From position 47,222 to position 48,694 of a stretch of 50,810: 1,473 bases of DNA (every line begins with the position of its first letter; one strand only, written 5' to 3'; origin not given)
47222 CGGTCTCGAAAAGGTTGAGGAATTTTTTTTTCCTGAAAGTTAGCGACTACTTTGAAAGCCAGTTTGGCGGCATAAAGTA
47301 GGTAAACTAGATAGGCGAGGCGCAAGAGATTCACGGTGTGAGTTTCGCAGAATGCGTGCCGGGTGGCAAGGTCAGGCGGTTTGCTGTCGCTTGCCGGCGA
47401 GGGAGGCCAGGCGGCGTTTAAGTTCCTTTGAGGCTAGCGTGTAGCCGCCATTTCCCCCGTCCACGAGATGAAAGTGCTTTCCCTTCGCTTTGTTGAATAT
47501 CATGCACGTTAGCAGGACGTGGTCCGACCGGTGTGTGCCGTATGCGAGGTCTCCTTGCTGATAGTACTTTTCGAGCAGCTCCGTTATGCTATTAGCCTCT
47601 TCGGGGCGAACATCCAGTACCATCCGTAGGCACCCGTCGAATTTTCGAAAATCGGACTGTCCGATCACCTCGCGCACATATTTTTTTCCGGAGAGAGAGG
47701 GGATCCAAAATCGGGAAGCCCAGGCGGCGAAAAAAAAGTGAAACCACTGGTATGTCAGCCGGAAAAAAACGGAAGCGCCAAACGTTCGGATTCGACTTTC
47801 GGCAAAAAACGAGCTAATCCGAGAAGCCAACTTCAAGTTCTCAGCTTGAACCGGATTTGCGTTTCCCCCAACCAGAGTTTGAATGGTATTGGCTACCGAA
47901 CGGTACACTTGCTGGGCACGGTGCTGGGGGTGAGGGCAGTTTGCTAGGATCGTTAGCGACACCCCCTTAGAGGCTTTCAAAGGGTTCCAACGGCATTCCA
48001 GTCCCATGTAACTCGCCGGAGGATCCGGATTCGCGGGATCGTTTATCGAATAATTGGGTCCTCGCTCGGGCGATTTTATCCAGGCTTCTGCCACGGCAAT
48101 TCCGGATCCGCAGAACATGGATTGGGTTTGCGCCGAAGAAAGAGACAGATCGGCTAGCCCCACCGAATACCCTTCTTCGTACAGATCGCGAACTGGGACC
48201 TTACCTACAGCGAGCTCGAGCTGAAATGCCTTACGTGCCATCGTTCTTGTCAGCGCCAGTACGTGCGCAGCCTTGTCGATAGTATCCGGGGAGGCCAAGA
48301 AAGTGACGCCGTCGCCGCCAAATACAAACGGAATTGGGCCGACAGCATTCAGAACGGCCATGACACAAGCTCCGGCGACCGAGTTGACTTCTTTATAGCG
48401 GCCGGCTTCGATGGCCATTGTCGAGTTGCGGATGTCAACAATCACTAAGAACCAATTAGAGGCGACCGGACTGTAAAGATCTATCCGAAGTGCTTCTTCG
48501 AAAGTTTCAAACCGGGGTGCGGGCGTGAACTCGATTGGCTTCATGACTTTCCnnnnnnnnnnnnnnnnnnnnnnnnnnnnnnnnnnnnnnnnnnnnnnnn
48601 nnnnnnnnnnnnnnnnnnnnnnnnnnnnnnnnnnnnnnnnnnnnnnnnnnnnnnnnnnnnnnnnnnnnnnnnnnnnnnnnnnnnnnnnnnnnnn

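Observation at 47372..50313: Tightly coupled Ku / inactive SRAP-like / cyclase-fold (DUF3095-like) three-gene operon with no LigD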

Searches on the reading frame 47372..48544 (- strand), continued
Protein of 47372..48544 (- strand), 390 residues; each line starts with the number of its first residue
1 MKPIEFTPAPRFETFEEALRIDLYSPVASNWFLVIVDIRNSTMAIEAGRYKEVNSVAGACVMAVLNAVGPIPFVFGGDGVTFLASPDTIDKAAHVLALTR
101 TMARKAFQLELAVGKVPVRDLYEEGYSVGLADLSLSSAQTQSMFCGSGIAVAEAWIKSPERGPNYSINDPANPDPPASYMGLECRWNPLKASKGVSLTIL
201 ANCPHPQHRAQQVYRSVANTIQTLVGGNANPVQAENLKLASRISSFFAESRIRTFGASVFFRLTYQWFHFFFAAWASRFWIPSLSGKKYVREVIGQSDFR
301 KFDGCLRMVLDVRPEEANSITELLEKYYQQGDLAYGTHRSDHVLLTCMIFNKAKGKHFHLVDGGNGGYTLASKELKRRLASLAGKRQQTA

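Call 34: fold_search(model_id=the predicted structure, library=pdb)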
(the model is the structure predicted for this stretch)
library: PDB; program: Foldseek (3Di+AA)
matches with E <= 10: 636; with E <= 0.001: 8
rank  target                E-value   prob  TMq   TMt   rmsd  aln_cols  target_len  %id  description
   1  4usu                  5.4e-06  1.00  0.43  0.37  12.2       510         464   10  Crystal structure of human soluble Adenylyl Cyclase in complex with alpha,beta-methyleneadenosine-5'-triphosphate (released 2014-07-30)
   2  4clt                  7.3e-06  1.00  0.42  0.37  12.4       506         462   10  Crystal structure of human soluble Adenylyl Cyclase with adenosine-3', 5'-cyclic-monophosphate and pyrophosphate (released 2014-03-05)
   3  4clp                  2.0e-05  1.00  0.42  0.37  12.8       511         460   10  Crystal structure of human soluble Adenylyl Cyclase complex with adenosine-3',5'-cyclic-monophosphate (released 2014-03-05)
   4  4cls                  6.1e-05  1.00  0.40  0.35  12.2       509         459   11  Crystal structure of human soluble Adenylyl Cyclase with Pyrophosphate (released 2014-03-05)
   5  8cot                  9.2e-05  1.00  0.39  0.34   7.6       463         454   11  Complex of human soluble adenylyl cyclase 10 catalytic core with inhibitor TDI-10962 (released 2023-04-26)
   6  4usw                  5.8e-04  1.00  0.43  0.38  12.6       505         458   10  Crystal structure of human soluble Adenylyl Cyclase with ATP (released 2014-07-30)
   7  5iv4                  6.2e-04  1.00  0.41  0.36   7.5       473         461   10  Crystal structure of the human soluble adenylyl cyclase in complex with the allosteric inhibitor LRE1 (released 2016-08-17)
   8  2w01_A                8.7e-04  1.00  0.25  0.44   4.4       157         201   14  Crystal structure of the guanylyl cyclase Cya2 (released 2008-09-30)
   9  6ifl_A                1.4e-03  0.84  0.26  0.16  20.7       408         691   10  Cryo-EM structure of type III-A Csm-NTR complex (released 2018-12-12)
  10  2w01_C                1.5e-03  1.00  0.25  0.44   4.0       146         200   19  Crystal structure of the guanylyl cyclase Cya2 (released 2008-09-30)
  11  4uw2_B                2.0e-03  0.72  0.27  0.17  16.1       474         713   11  Crystal structure of Csm1 in T.onnurineus (released 2015-03-25)
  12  6o78_A                2.2e-03  0.82  0.28  0.18  15.8       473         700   10  Crystal structure of Csm1-Csm4 cassette in complex with pppApApA (released 2019-07-31)
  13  9u3p_A                2.3e-03  0.77  0.32  0.26  19.9       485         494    9  Cryo-EM structure of human AC9-Gs complex (soluble domain) (released 2025-06-11)
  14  7pdf_A                2.8e-03  0.97  0.39  0.35  15.1       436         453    8  focus refinement of soluble domain of adenylyl cyclase 9 in complex with Gs protein alpha subunit and MANT-GTP (released 2022-01-26)
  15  6kbd                  3.3e-03  0.51  0.23  0.16  18.5       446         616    9  fused To-MtbCsm1 with 2dATP (released 2020-06-24)
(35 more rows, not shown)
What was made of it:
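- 47372..48544 (-): DUF3095 protein (390 aa) with a class III cyclase-like fold. Asp37 (48434-48436) and the GGDG motif 76-79 (48308-48319) are candidate metal-binding residues. Foldseek: human soluble adenylyl cyclase at E 5e-6, single cyclase domains aligned over 134-160 columns at rmsd 3.4-4.4 A, and Cas10/Csm1 (call 34).
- Closest known: Nucleotide-signalling defence systems. Same: Cas10/Csm1 palm domains appear among the weaker structural matches (call 34).
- Its palm-type fold is shared with Cas10 and Thg1-like enzymes (call 34). The best structural matches are cyclases (call 34).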

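Call 42: search_solved_structures(query=A1, max_evalue=10, show_alignments=5)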
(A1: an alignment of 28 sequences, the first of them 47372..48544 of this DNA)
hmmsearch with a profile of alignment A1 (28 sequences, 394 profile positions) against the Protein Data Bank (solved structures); distinct sequences matched with E-value up to 10: 1.
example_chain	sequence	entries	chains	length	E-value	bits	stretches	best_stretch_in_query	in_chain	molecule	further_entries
6w1g_A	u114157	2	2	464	0.15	14.2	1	208-337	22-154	Hydroxyglutarate synthase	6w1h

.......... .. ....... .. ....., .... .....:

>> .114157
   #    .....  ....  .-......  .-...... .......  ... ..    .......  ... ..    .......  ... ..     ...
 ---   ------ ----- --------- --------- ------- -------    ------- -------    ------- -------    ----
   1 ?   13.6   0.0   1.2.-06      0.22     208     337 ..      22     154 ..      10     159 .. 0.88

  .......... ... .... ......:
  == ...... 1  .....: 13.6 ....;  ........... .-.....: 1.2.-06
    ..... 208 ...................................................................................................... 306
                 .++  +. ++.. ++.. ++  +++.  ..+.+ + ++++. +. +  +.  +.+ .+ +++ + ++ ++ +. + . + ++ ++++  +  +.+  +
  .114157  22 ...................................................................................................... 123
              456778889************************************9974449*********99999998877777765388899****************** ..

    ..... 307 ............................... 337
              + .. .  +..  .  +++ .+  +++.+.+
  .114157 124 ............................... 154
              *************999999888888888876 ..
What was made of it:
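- On Class III nucleotidyl cyclase (PF00211): No PDB sequence hit (call 42).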

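Call 43: search_protein_families(library=padloc, proteins=[window:47372-48544:-], max_evalue=1)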
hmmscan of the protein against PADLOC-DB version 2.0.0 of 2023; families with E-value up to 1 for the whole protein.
window:47372-48544:- (390 aa): 0 families
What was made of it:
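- Closest known: Nucleotide-signalling defence systems. Different: PADLOC gives no hit (call 43).
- No effector gene is present and PADLOC gives no match (call 43).
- Tried and rejected: PADLOC gives nothing (call 43).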

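Call 57: find_encoding_contigs(protein=P0002, flank=6000, max_places=2)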
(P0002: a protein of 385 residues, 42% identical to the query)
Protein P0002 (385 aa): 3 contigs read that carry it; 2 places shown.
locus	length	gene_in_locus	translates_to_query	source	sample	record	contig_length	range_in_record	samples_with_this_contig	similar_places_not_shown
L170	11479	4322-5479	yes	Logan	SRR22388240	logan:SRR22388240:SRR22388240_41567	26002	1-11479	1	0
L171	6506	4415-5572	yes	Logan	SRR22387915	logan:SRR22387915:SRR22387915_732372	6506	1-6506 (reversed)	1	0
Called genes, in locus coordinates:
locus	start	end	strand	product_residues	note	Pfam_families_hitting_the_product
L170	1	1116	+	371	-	?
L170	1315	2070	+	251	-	PF20772:TACO1_YebC_N, PF01709:Transcrip_reg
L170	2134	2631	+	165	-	PF02075:RuvC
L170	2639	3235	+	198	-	PF01330:RuvA_N, PF00633:HHH (faint), PF14520:HHH_5, PF07499:RuvA_C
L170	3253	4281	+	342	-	PF05496:RuvB_N, PF00004:AAA, PF07728:AAA_5 (weak), PF17864:AAA_lid_4, PF05491:WHD_RuvB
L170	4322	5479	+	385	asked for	PF11294:DUF3095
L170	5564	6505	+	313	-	PF18937:DUF5685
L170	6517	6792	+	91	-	PF12773:DZR (weak), PF13240:Zn_Ribbon_1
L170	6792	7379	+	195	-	PF09335:VTT_dom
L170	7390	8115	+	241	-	PF00226:DnaJ, PF24315:DUF7489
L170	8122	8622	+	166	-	PF01451:LMWPc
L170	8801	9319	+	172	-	PF03352:Adenine_glyco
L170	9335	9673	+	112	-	-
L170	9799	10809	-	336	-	-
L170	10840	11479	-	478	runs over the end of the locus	PF00672:HAMP, PF00512:HisKA, PF02518:HATPase_c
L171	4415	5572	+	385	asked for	PF11294:DUF3095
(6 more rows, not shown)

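Call 58: find_encoding_contigs(protein=P0004, flank=6000, max_places=2)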
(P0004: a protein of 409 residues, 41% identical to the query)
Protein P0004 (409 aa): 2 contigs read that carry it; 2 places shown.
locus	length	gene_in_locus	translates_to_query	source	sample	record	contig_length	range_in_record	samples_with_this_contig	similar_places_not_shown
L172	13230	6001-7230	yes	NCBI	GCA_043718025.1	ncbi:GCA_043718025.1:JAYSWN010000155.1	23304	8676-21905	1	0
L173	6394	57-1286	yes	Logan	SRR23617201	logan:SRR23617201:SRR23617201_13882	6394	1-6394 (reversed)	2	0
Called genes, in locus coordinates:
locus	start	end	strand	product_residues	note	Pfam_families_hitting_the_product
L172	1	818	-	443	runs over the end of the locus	PF01554:MatE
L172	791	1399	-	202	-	PF13302:Acetyltransf_3, PF00583:Acetyltransf_1 (faint)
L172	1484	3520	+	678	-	PF07883:Cupin_2, PF02311:AraC_binding (faint), PF00133:tRNA-synt_1 (faint), PF01406:tRNA-synt_1e (faint), PF09334:tRNA-synt_1g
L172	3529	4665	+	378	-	PF00890:FAD_binding_2 (faint), PF01134:GIDA (faint), PF01266:DAO, PF03486:HI0933_like (faint), PF07992:Pyr_redox_2 (weak)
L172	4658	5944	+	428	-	PF07992:Pyr_redox_2 (faint), PF13434:Lys_Orn_oxgnase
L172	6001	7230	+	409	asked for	PF11294:DUF3095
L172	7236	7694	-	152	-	PF12680:SnoaL_2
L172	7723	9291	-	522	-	-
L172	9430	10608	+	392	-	-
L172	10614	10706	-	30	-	-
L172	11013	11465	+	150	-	-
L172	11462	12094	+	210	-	-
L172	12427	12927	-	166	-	-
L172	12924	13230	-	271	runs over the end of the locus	PF13489:Methyltransf_23, PF08241:Methyltransf_11, PF08242:Methyltransf_12, PF13649:Methyltransf_25, PF13847:Methyltransf_31 (faint)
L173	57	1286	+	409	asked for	PF11294:DUF3095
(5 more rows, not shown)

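Call 63: search_protein_families(library=pfam, alignment_id=A7, max_evalue=0.00001)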
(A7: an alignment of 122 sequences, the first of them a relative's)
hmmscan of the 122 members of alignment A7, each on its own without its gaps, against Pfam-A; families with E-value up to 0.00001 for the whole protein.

A. member 1, L004:2043-2942:- (299 aa): 1 family
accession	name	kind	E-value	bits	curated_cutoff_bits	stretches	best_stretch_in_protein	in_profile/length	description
PF03781.23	FGE-sulfatase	-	1.1e-55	189.5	23.3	1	35-282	3-255/255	Sulfatase-modifying factor enzyme 1-like domain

B. families by the number of members that match (of 122 scanned): 141 families (the first 25 are shown)
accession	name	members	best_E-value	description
PF03023.19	MurJ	6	1.5e-111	Lipid II flippase MurJ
PF00903.31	Glyoxalase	3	3e-13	Glyoxalase/Bleomycin resistance protein/Dioxygenase superfamily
PF03401.19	TctC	2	1.8e-57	Tripartite tricarboxylate transporter family receptor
PF03749.19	SfsA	2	5.8e-47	Sugar fermentation stimulation protein RE domain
PF03602.21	Cons_hypoth95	2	3e-46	Conserved hypothetical protein 95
PF08676.16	MutL_C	2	2.6e-43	MutL C terminal dimerisation domain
PF00072.30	Response_reg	2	8.7e-30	Response regulator receiver domain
PF17746.7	SfsA_N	2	1.6e-24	SfsA N-terminal OB domain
PF00211.25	Guanylate_cyc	2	1.8e-22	Adenylate and Guanylate cyclase catalytic domain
PF02272.25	DHHA1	2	9.1e-18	DHHA1 domain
PF00583.31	Acetyltransf_1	2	1.6e-16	Acetyltransferase (GNAT) family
PF04264.18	YceI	2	2.1e-15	YceI-like domain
PF05175.20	MTS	2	2.6e-06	Methyltransferase small domain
PF01411.24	tRNA-synt_2c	1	9.9e-207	tRNA synthetases class II (A)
PF19582.4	AdeT1_2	1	1.4e-84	Solute-binding protein AdeT 1/2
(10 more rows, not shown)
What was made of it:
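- It is adjacent to ku here, to ruvCAB in L170 and to mutL in Kiloniella (calls 57, 63).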

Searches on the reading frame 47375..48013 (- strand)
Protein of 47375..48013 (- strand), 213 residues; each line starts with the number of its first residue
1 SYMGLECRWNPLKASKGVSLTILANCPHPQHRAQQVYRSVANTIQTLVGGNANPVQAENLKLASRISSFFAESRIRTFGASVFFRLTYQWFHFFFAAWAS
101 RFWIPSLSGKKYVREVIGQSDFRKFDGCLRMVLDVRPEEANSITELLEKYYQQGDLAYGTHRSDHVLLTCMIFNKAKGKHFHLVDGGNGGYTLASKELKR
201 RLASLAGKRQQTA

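Call 88: search_protein_families(library=pfam, proteins=[window:47375-48013:-], max_evalue=10)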
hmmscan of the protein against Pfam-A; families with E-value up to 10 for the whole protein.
seq(213 aa): 3 families
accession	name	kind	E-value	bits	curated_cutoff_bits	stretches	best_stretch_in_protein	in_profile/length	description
PF11294.13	DUF3095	-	6.2e-44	151.1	22.2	1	2-199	174-378/378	Protein of unknown function (DUF3095)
PF08837.16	DUF1810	-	0.053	13.8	25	1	110-152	84-125/136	Protein of unknown function (DUF1810)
PF02434.22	Fringe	-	0.18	11.6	21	1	141-207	102-166/250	Fringe-like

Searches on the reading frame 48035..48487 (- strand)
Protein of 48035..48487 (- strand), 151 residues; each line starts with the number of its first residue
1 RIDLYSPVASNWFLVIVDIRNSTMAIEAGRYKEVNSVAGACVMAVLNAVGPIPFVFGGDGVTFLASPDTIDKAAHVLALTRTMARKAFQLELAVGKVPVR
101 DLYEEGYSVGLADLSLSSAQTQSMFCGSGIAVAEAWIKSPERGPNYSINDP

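Call 88: search_protein_families(library=pfam, proteins=[window:48035-48487:-], max_evalue=10)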
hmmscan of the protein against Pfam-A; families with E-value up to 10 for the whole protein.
seq(151 aa): 2 families
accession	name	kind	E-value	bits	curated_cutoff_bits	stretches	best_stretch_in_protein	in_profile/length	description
PF11294.13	DUF3095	-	1.4e-44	153.2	22.2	1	4-139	19-156/378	Protein of unknown function (DUF3095)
PF01998.22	DUF131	-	0.15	12.1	22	1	39-59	25-40/62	Protein of unknown function DUF131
